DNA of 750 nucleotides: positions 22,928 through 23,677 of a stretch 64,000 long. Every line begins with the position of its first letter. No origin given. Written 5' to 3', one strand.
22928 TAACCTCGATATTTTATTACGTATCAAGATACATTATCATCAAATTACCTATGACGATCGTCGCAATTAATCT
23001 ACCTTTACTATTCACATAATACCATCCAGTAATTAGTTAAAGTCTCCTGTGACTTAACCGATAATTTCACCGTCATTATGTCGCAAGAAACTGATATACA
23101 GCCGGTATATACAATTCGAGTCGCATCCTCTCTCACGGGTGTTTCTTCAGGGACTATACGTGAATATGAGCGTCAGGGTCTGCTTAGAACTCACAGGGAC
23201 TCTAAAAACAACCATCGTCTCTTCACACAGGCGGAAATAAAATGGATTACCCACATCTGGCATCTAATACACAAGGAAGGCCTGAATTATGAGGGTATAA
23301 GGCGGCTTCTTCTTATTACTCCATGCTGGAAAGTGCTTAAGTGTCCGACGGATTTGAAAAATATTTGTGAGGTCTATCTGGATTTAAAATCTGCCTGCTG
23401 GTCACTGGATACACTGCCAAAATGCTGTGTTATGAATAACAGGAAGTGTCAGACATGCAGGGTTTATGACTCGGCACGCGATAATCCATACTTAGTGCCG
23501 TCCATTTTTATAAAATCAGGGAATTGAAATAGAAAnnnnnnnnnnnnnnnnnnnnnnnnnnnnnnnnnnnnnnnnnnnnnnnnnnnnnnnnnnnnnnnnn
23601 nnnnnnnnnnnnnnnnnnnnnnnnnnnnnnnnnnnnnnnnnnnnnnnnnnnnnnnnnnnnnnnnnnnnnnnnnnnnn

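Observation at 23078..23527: Cys-rich MerR-family regulator co-transcribed with the stator genes motA/motB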

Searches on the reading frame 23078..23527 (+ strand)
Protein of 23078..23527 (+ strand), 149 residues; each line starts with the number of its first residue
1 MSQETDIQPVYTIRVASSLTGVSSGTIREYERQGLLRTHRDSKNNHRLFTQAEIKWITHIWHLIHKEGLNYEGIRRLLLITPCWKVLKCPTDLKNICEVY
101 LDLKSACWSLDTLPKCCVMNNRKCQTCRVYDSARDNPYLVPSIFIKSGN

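Call 3: search_protein_families(library=pfam, proteins=[window:23078-23527:+], max_evalue=1)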
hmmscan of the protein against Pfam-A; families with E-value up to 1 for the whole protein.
window:23078-23527:+ (149 aa): 5 families
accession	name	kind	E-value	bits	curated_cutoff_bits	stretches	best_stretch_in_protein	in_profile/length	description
PF13411.12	MerR_1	-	3.6e-15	56.3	21.6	1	11-78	1-66/69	MerR HTH family regulatory protein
PF00376.29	MerR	-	5.9e-10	39.2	28.2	1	12-49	1-38/38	MerR family regulatory protein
PF12728.13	HTH_17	-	0.00079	20.1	27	1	10-54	1-43/51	Helix-turn-helix domain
PF03475.19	YiiM_3-alpha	-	0.024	15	22.7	1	57-78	3-24/44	YiiM-like, 3-alpha helix domain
PF13591.12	MerR_2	-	0.03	14.6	29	1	12-75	2-63/84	MerR HTH family regulatory protein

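Call 4: search_protein_families(library=ncbifam, proteins=[window:23078-23527:+], max_evalue=1)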
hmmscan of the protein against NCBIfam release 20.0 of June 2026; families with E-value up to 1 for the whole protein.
window:23078-23527:+ (149 aa): 20 families
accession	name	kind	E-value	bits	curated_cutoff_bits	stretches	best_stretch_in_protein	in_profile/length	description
NF047375.1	HeatShock_HspR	equivalog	4.4e-15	55.4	105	1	8-81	1-73/92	heat shock protein transcriptional repressor HspR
NF047377.1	heat_HspR_dupli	exception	5.4e-09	35.8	300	1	8-77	3-71/214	heat shock protein transcriptional repressor HspR, fused homodimer type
NF007069.0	PRK09514.1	equivalog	3e-07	30.5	143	1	11-130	2-127/141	Zn(2+)-responsive transcriptional regulator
TIGR02047.1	CadR-PbrR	equivalog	8.1e-07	29.1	151.45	1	17-78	7-67/127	Cd(II)/Pb(II)-responsive transcriptional regulator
TIGR02044.1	CueR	equivalog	2.6e-06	27.5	147.4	1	16-79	6-68/127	Cu(I)-responsive transcriptional regulator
TIGR02043.1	ZntR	equivalog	7e-06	26.2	167.95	1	13-101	4-90/131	Zn(2+)-responsive transcriptional regulator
TIGR02051.1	MerR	equivalog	9.9e-06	25.8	150.85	1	18-131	7-122/124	mercury resistance transcriptional regulator MerR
NF041849.1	trans_regNmlR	equivalog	2.3e-05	24.4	175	1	13-69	3-58/117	stress response transcriptional regulator NmlR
NF052513.1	TransRegCarH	equivalog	5.3e-05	22.6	400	1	9-78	5-74/274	HTH-type transcriptional repressor CarH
NF053740.1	TransRegTnrAGPos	equivalog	0.00034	20.7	140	1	10-76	12-76/108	hypothetical protein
NF007590.0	PRK10227.1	equivalog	0.00077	19.5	244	1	17-72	7-61/135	Cu(I)-responsive transcriptional regulator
NF053782.1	ChlnTransRegdde3219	equivalog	0.0012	18.4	450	1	10-56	6-52/278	choline utilization transcriptional activator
NF011617.0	PRK15043.1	equivalog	0.0041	16.4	417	1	10-70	3-62/243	HTH-type transcriptional regulator MlrA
TIGR03453.1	partition_RepA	equivalog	0.0066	15.3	348.45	1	12-75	35-98/387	plasmid partitioning protein RepA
TIGR01950.1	SoxR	equivalog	0.014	15.2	116.9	1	18-82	9-71/142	redox-sensitive transcriptional activator SoxR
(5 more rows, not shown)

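Call 5: find_homologous_proteins(query=window:23078-23527:+)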
Query window:23078-23527:+ (149 aa): 34 proteins with E <= 0.001 among 39 candidates.
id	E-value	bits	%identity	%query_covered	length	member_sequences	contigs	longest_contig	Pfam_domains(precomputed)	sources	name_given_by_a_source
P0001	2.8e-89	315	91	100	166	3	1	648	PF00376.30,PF13411.13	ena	-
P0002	8.6e-87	307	86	100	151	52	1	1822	PF00376.30,PF13411.13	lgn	-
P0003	1.5e-85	303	84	100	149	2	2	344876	PF00376.30,PF13411.13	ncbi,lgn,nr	ncbi:MAG: MerR family transcriptional regulator [Nitrospirae bacterium]|nr:MerR family transcription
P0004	3.1e-85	302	86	100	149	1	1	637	PF00376.30,PF13411.13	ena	-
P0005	5.2e-84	298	84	99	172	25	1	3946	PF00376.30,PF13411.13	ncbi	ncbi:MAG: MerR family transcriptional regulator, partial [Nitrospirota bacterium]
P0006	2.2e-80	286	80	100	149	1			PF12728.14,PF00376.30,PF13411.13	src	-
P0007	5.9e-79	281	82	99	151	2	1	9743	PF00376.30,PF13411.13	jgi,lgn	-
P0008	7.5e-76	271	77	99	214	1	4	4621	PF00376.30,PF13411.13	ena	-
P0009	4.4e-75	269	77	98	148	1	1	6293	PF00376.30,PF13411.13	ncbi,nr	ncbi:MAG: MerR family transcriptional regulator [Nitrospirae bacterium]|nr:MerR family transcription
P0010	5.1e-69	249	73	95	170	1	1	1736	PF00376.30,PF13411.13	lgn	-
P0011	2.4e-68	247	73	95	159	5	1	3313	PF00376.30,PF13411.13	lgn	-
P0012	6.7e-68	245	67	99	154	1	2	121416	PF00376.30,PF13411.13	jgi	-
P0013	1.2e-67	244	70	95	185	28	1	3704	PF00376.30,PF13411.13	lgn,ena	-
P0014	1.3e-67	244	73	95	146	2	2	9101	PF00376.30,PF13411.13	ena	-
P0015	1.9e-67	244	73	95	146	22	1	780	PF00376.30,PF13411.13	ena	-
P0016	1.4e-66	241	73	95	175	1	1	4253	PF00376.30,PF13411.13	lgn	-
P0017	5.3e-66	239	70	96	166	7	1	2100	PF00376.30,PF13411.13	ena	-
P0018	2.7e-65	237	70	96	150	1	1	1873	PF00376.30,PF13411.13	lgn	-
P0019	3.8e-65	236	71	96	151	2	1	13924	PF00376.30,PF13411.13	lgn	-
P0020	7.9e-65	235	70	95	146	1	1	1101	PF00376.30,PF13411.13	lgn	-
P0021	2.7e-63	230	68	95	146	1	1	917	PF00376.30,PF13411.13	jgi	jgi:DNA-binding transcriptional MerR regulator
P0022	2.8e-62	227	68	95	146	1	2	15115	PF00376.30,PF13411.13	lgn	-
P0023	2.2e-61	224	68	95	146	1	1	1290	PF00376.30,PF13411.13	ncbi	-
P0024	4.9e-61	223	65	97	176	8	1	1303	PF00376.30,PF13411.13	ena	-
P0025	1.7e-49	185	61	89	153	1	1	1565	PF00376.30,PF13411.13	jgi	-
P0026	5.6e-48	180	54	93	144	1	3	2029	PF00376.30,PF13411.13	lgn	-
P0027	1.9e-47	179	54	91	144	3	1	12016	PF00376.30,PF13411.13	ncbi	-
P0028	2.7e-46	175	51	96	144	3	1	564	PF00376.30,PF13411.13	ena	-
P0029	7.4e-45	170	52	91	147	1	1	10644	PF00376.30,PF13411.13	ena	-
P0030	7.5e-45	170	54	89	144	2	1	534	PF00376.30,PF13411.13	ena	-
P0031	8.6e-45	170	52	90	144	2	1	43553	PF00376.30,PF13411.13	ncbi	-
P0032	3.4e-42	162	50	95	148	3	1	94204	PF00376.30,PF13411.13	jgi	jgi:DNA-binding transcriptional MerR regulator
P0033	4.0e-41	158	52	89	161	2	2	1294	PF00376.30,PF13411.13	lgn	-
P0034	5.5e-40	155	51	90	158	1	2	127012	PF00376.30,PF13411.13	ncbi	-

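Call 8: find_related_loci(query=A1, collection=genome_contigs, flank=8000)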
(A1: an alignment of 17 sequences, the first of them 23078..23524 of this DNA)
Query A1 (149 aa) in genome_contigs; peptide patterns used: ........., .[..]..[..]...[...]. (x = any residue, [..] = any of these).
28 stretches matched a pattern; 10 encode a relative of the query (tblastn E <= 1e-3); 10 distinct loci.
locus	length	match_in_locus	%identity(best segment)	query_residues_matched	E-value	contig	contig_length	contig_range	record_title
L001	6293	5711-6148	77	1-146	4e-79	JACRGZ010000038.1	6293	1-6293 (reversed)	MAG: Nitrospirae bacterium isolate NC_groundwater_1764_Pr3_B-0.1um_46_12 SR-2_scaffold_141_656250, whole genome shotgun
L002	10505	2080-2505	70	1-142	1e-71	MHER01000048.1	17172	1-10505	MAG: Nitrospirae bacterium RIFCSPLOW2_12_42_9 rifcsplowo2_12_sub10_scaffold_1662, whole genome shotgun sequence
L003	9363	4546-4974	71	1-143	2e-71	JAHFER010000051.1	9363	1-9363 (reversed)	MAG: Nitrospirae bacterium isolate nzgw273 NODE_19432_length_9364_cov_3.486855, whole genome shotgun sequence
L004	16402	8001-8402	53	6-139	4e-49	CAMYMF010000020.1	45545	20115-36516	MAG: uncultured Nitrospirae bacterium isolate ES_M_CG2-30-53-67_01 genome assembly, contig: scaffold_822, whole genome s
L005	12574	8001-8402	52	10-143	8e-49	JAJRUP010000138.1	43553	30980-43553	MAG: bacterium isolate Dive96_bin10.193 k141_2782880, whole genome shotgun sequence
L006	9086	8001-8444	50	1-147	7e-48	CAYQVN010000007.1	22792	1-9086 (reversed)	MAG TPA_asm: uncultured Nitrospirota bacterium isolate binchicken_co275_510 genome assembly, contig: NODE_2802_length_22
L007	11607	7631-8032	53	8-141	4e-49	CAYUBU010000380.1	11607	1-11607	MAG TPA_asm: uncultured Nitrospirota bacterium isolate binchicken_co231_141 genome assembly, contig: k141_1159618, whole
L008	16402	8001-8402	51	6-139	3e-45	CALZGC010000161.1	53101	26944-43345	MAG: uncultured Nitrospirae bacterium isolate FCS_M_CG2-30-53-67_02 genome assembly, contig: k121_875579, whole genome s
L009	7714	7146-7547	48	6-139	2e-41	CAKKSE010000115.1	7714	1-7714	Nitrospiria bacterium isolate Hainich-H52-bin057-1 genome assembly, contig: H52-bin057_1_Hain_H52_02um_R2_7421_length_77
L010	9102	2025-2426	48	6-139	4e-41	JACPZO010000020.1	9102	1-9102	MAG: Nitrospirae bacterium isolate NC_groundwater_891_Pr1_S2p5_65_34 Montesol18_S2p5_coassembly_scaffold_170101, whole g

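Call 12: search_protein_families(library=pfam, proteins=[L004:487-1548:+, L004:1594-2004:+, L004:1998-2378:+, L004:2391-4316:+, L004:4309-5448:+, L004:5462-7087:+, L004:7065-7955:+, L004:8469-8993:+, L004:9025-10284:+, L004:12309-13649:+], max_evalue=0.00001)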
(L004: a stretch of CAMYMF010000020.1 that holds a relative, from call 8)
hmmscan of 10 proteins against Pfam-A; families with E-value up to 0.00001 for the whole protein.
L004:487-1548:+ (353 aa): 2 families
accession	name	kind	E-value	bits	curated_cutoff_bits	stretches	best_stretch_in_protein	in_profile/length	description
PF01739.24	CheR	-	2.7e-53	180.8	27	1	151-339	1-186/195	CheR methyltransferase, SAM binding domain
PF03705.20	CheR_N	-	2.4e-12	46.8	27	1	85-132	3-50/53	CheR methyltransferase, all-alpha domain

L004:1594-2004:+ (136 aa): 1 family
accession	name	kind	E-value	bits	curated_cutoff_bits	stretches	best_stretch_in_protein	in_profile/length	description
PF00072.30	Response_reg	-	8.1e-30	103.7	30.2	1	5-117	1-111/111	Response regulator receiver domain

L004:1998-2378:+ (126 aa): 1 family
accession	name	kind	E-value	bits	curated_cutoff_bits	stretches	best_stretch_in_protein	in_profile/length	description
PF00072.30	Response_reg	-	5.8e-33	113.8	30.2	1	8-120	1-110/111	Response regulator receiver domain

L004:2391-4316:+ (641 aa): 4 families
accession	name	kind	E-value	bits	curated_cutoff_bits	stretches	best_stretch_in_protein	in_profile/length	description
PF01584.24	CheW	-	8e-28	97.2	23.5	1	507-637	1-136/138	CheW-like domain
PF02895.20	H-kinase_dim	-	4.9e-20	72.2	23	1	247-314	1-67/68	Signal transducing histidine kinase, homodimeric domain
PF02518.31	HATPase_c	-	2.1e-19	70.4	26.4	1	364-502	5-110/111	Histidine kinase-, DNA gyrase B-, and HSP90-like ATPase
PF01627.28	Hpt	-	1.3e-13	51.5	24.6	1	27-119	1-82/84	Hpt domain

L004:4309-5448:+ (379 aa): 2 families
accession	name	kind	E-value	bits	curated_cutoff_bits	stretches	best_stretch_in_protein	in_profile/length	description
PF01339.22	CheB_methylest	-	1.6e-64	217.2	24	1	186-363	1-171/174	CheB methylesterase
PF00072.30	Response_reg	-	8e-27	94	30.2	1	28-132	1-102/111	Response regulator receiver domain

L004:5462-7087:+ (541 aa): 2 families
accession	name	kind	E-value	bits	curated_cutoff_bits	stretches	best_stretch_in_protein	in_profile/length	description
PF00015.26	MCPsignal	-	1.7e-37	129.3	34.6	1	349-501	18-170/172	Methyl-accepting chemotaxis protein (MCP) signalling domain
PF00672.30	HAMP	-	6.1e-07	30.1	25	1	204-243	2-40/53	HAMP domain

L004:7065-7955:+ (296 aa): 2 families
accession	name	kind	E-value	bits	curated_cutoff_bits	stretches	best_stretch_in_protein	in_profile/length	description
PF08668.18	HDOD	-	2.1e-56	191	22.9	1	29-220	1-195/196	HDOD domain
PF01966.28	HD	-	9.1e-09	36.1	22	1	121-244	2-113/116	HD domain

L004:8469-8993:+ (174 aa): 1 family
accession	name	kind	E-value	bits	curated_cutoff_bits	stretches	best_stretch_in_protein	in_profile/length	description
PF01584.24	CheW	-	2.1e-38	131.5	23.5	1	32-168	1-136/138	CheW-like domain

L004:9025-10284:+ (419 aa): 3 families
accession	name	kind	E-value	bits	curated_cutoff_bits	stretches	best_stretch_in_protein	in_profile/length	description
PF13487.12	HD_5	-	8.3e-25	87.9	27.2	1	180-327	17-166/170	HD domain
PF11871.13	DUF3391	-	1.7e-23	84.1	27.8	1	15-146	1-136/136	Domain of unknown function (DUF3391)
PF01966.28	HD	-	9.1e-13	49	22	1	178-300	2-116/116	HD domain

L004:12309-13649:+ (446 aa): 5 families
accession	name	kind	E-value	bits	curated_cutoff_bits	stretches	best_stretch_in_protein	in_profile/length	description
PF12002.13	MgsA_C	-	1.2e-69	233.9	27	1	270-432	1-166/167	MgsA AAA+ ATPase C terminal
PF16193.11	AAA_assoc_2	-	2.9e-27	95.2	34.3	1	192-269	4-81/81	AAA C-terminal domain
PF00004.35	AAA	-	9.1e-16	58.9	21.2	1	56-163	2-126/131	ATPase family associated with various cellular activities (AAA)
PF05496.18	RuvB_N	-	2.8e-12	47.1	27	1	22-140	1-115/159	Holliday junction DNA helicase RuvB P-loop domain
PF07728.20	AAA_5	-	2.4e-06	28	22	1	55-139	2-96/139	AAA domain (dynein-related subfamily)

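Call 13: search_protein_families(library=pfam, proteins=[L010:28-801:+, L010:794-1996:+, L010:2588-3004:+, L010:3051-3605:+, L010:3581-4783:+, L010:4360-5145:+, L010:5861-6610:+, L010:7500-8249:+, L010:8303-9043:+], max_evalue=0.00001)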
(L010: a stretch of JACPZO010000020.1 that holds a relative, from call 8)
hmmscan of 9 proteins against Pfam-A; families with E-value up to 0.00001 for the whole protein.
L010:28-801:+ (257 aa): 8 families
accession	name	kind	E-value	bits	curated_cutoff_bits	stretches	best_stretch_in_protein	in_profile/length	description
PF13614.12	AAA_31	-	6.5e-48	163.4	27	1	4-181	1-175/177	AAA domain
PF01656.29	CbiA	-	3.8e-21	75.8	25.4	1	7-232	1-124/125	CobQ/CobB/MinD/ParA nucleotide binding domain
PF10609.15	ParA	-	9.3e-11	42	27.1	1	5-138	4-126/246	NUBPL iron-transfer P-loop NTPase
PF06564.18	CBP_BcsQ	-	7.6e-10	39.1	21.3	1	5-157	2-149/234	Cellulose biosynthesis protein BcsQ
PF09140.17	MipZ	-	7.8e-10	38.9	20.7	1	6-44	2-40/262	ATPase MipZ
PF00142.24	Fer4_NifH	-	1.7e-08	34.7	25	1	13-78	8-75/271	4Fe-4S iron sulfur cluster binding proteins, NifH/frxC family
PF02374.21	ArsA_ATPase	-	3e-07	30.4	24.3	1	12-44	8-40/305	Anion-transporting ATPase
PF07015.17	VirC1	-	2.6e-06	27.4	24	0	5-42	2-39/231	VirC1 protein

L010:794-1996:+ (400 aa): 1 family
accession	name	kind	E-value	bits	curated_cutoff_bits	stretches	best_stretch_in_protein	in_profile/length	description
PF01584.24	CheW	-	2.4e-32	111.9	23.5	1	253-390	1-136/138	CheW-like domain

L010:2588-3004:+ (138 aa): 0 families

L010:3051-3605:+ (184 aa): 0 families

L010:3581-4783:+ (400 aa): 0 families

L010:4360-5145:+ (261 aa): 1 family
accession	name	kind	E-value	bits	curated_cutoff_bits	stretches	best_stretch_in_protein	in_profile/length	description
PF01312.24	Bac_export_2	-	9.6e-20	71.5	24.4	1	171-244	261-335/335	FlhB HrpN YscU SpaS Family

L010:5861-6610:+ (249 aa): 3 families
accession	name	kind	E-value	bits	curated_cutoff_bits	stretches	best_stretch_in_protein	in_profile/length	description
PF06429.18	Flg_bbr_C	-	7e-14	51.5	23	1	199-243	1-45/46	Flagellar basal body rod FlgEFG protein C-terminal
PF22692.1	LlgE_F_G_D1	-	4.4e-13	49.6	27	1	87-154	2-64/64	Flagellar hook protein FlgE/F/G D1 domain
PF00460.25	Flg_bb_rod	-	6.8e-08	32.8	20.7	1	5-35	1-31/31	Flagella basal body rod protein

L010:7500-8249:+ (249 aa): 2 families
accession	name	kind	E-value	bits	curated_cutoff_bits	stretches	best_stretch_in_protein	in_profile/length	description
PF13144.11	ChapFlgA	-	3.6e-31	108.2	23.8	1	125-247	2-122/122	Chaperone for flagella basal body P-ring formation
PF08666.17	SAF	-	1.2e-09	39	21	1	125-185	2-62/63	SAF domain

L010:8303-9043:+ (246 aa): 1 family
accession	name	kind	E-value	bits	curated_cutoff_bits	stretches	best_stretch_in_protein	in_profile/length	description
PF02107.21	FlgH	-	8.4e-56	188.7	27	1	56-245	2-172/172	Flagellar L-ring protein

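Call 28: predict_structure(alignment_id=A3)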
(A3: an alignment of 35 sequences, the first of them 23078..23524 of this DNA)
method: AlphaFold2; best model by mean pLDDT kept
length: 149 residues; sequences in the alignment: 35
mean_pLDDT: 70.4   pTM: 0.57
mean pLDDT of the five models: 70.4, 65.7, 63.1, 62.5, 60.0
residues with pLDDT >= 90: 22; 70-90: 56; 50-70: 55; < 50: 16
segments of 3 or more residues with pLDDT < 50: 1-5, 141-149
pLDDT, mean of each block of 10 residues (from residue 1): 56 93 93 83 83 87 80 74 61 69 59 68 54 57 37
secondary structure, 60 per line:
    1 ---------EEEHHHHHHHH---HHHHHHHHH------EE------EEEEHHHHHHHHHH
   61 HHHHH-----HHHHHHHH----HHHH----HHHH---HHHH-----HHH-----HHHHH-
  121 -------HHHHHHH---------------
elements in order: E10-12 H13-20 H24-32 E47-50 H51-65 H71-78 H83-86 H91-94 H98-101 H115-119 H128-134

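Call 31: find_encoding_contigs(protein=P0034, flank=8000, max_places=2)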
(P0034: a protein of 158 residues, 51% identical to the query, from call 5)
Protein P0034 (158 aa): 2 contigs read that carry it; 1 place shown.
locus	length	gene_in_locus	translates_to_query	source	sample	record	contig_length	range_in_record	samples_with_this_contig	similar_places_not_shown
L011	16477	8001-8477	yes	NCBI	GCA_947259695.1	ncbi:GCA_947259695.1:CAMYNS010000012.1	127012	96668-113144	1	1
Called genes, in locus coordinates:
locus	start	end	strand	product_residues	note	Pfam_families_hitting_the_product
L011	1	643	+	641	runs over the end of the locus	PF02985:HEAT (faint), PF13513:HEAT_EZ (faint), PF13646:HEAT_2, PF27207:Y4lR_2nd (faint), PF00514:Arm (faint), PF13646:HEAT_2, PF13646:HEAT_2, PF13646:HEAT_2, +4 more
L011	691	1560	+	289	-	PF03705:CheR_N, PF01739:CheR, PF08242:Methyltransf_12 (faint)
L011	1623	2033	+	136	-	PF00072:Response_reg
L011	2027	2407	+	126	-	PF00072:Response_reg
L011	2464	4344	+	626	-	PF01627:Hpt, PF02895:H-kinase_dim, PF02518:HATPase_c, PF01584:CheW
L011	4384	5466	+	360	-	PF00072:Response_reg, PF01339:CheB_methylest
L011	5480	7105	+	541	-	PF00672:HAMP, PF00015:MCPsignal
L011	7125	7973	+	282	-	PF08668:HDOD, PF01966:HD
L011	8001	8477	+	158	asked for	PF00376:MerR, PF13411:MerR_1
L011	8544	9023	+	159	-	PF01584:CheW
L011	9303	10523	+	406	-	PF11871:DUF3391, PF13487:HD_5, PF01966:HD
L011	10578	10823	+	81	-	-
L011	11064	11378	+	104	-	PF06005:ZapB (weak)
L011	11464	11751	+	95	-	PF05164:ZapA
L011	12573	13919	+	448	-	PF05496:RuvB_N, PF13191:AAA_16 (faint), PF00004:AAA, PF07728:AAA_5 (faint), PF13173:AAA_14 (faint), PF16193:AAA_assoc_2, PF12002:MgsA_C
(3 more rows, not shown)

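Call 32: find_encoding_contigs(protein=P0012, flank=8000, max_places=2)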
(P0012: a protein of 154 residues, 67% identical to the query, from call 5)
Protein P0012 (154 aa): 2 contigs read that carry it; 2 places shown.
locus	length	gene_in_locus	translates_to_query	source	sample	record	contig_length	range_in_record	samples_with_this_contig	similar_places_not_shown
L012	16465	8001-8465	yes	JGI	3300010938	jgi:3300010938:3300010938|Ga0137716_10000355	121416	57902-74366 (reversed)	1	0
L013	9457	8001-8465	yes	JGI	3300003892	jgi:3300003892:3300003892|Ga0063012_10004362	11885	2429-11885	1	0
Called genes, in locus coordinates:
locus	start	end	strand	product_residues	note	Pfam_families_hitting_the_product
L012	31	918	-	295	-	PF00669:Flagellin_N, PF00700:Flagellin_C (weak)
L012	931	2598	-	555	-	PF22638:FlgK_D1, PF21158:flgK_1st_1, PF06429:Flg_bbr_C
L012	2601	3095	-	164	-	PF05130:FlgN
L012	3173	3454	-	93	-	PF10135:Rod-binding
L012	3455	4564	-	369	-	PF02119:FlgI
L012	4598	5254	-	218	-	PF02107:FlgH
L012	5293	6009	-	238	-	PF08666:SAF (weak), PF13144:ChapFlgA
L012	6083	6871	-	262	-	PF00460:Flg_bb_rod, PF22692:LlgE_F_G_D1, PF06429:Flg_bbr_C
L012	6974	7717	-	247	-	PF00460:Flg_bb_rod (weak), PF22692:LlgE_F_G_D1, PF06429:Flg_bbr_C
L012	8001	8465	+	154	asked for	PF00376:MerR, PF13411:MerR_1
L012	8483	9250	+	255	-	PF20560:MotA_N, PF01618:MotA_ExbB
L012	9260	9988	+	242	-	PF13677:MotB_plug, PF00691:OmpA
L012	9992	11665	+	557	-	PF00072:Response_reg, PF07228:SpoIIE, PF13581:HATPase_c_2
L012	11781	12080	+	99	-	PF01740:STAS, PF13466:STAS_2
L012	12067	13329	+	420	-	PF00015:MCPsignal, PF04344:CheZ (weak)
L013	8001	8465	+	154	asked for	PF00376:MerR, PF13411:MerR_1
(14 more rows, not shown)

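Call 34: fold_search(model_id=the predicted structure, library=pdb)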
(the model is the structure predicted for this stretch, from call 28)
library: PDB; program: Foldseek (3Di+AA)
matches with E <= 10: 429; with E <= 0.001: 0
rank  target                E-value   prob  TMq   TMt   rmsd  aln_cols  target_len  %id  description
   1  4r4e_B                1.3e-03  1.00  0.45  0.77   3.3        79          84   34  Structure of GlnR-DNA complex (released 2015-03-04)
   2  5d90_C                1.6e-03  1.00  0.41  0.46   1.6        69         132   29  Crystal structure of HiNmlR, a MerR family regulator lacking the sensor domain, bound to promoter DNA (released 2016-06-29)
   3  5d90_B                2.4e-03  1.00  0.40  0.47   1.9        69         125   29  Crystal structure of HiNmlR, a MerR family regulator lacking the sensor domain, bound to promoter DNA (released 2016-06-29)
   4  5d90_A                3.0e-03  1.00  0.40  0.46   2.2        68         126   26  Crystal structure of HiNmlR, a MerR family regulator lacking the sensor domain, bound to promoter DNA (released 2016-06-29)
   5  3qao                  4.8e-03  1.00  0.43  0.45   7.6        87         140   23  The crystal structure of the N-terminal domain of a MerR-like transcriptional regulator from Listeria monocytogenes EGD- (released 2011-01-26)
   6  7tea_C                5.1e-03  1.00  0.42  0.80   1.1        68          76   28  Crystal structure of S. aureus GlnR-DNA complex (released 2022-06-29)
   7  5d8c_B                5.1e-03  1.00  0.41  0.48   1.8        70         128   28  Crystal structure of HiNmlR, a MerR family regulator lacking the sensor domain, bound to promoter DNA (released 2016-06-29)
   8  5d8c_A                5.8e-03  1.00  0.41  0.48   1.8        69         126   29  Crystal structure of HiNmlR, a MerR family regulator lacking the sensor domain, bound to promoter DNA (released 2016-06-29)
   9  4r4e_A                6.9e-03  1.00  0.42  0.71   3.3        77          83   31  Structure of GlnR-DNA complex (released 2015-03-04)
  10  7tea_A                8.2e-03  1.00  0.42  0.79   1.0        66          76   29  Crystal structure of S. aureus GlnR-DNA complex (released 2022-06-29)
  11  5c8f                  9.2e-03  1.00  0.41  0.23   1.9        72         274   29  Crystal structure of light-exposed full-length Thermus thermophilus CarH bound to cobalamin (released 2015-09-30)
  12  5c8e_B                9.2e-03  1.00  0.41  0.23   8.2        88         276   26  Crystal structure of Thermus thermophilus CarH bound to adenosylcobalamin and a 26-bp DNA segment (released 2015-09-30)
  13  4wls_A                9.8e-03  1.00  0.41  0.53   6.6        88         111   27  Crystal structure of the metal-free (repressor) form of E. Coli CUER, a copper efflux regulator, bound to COPA promote (released 2015-09-02)
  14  6jni_A                1.0e-02  1.00  0.41  0.43   1.6        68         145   34  Crystal structure of the transcriptional regulator CadR from P. putida in complex with Zinc(II) and DNA (released 2019-09-25)
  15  6jyw_B                1.1e-02  1.00  0.42  0.47   1.6        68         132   34  Crystal structure of the transcription regulator CadR N81M mutant from P. putida in complex with Cadmium(II) and DNA (released 2020-04-29)
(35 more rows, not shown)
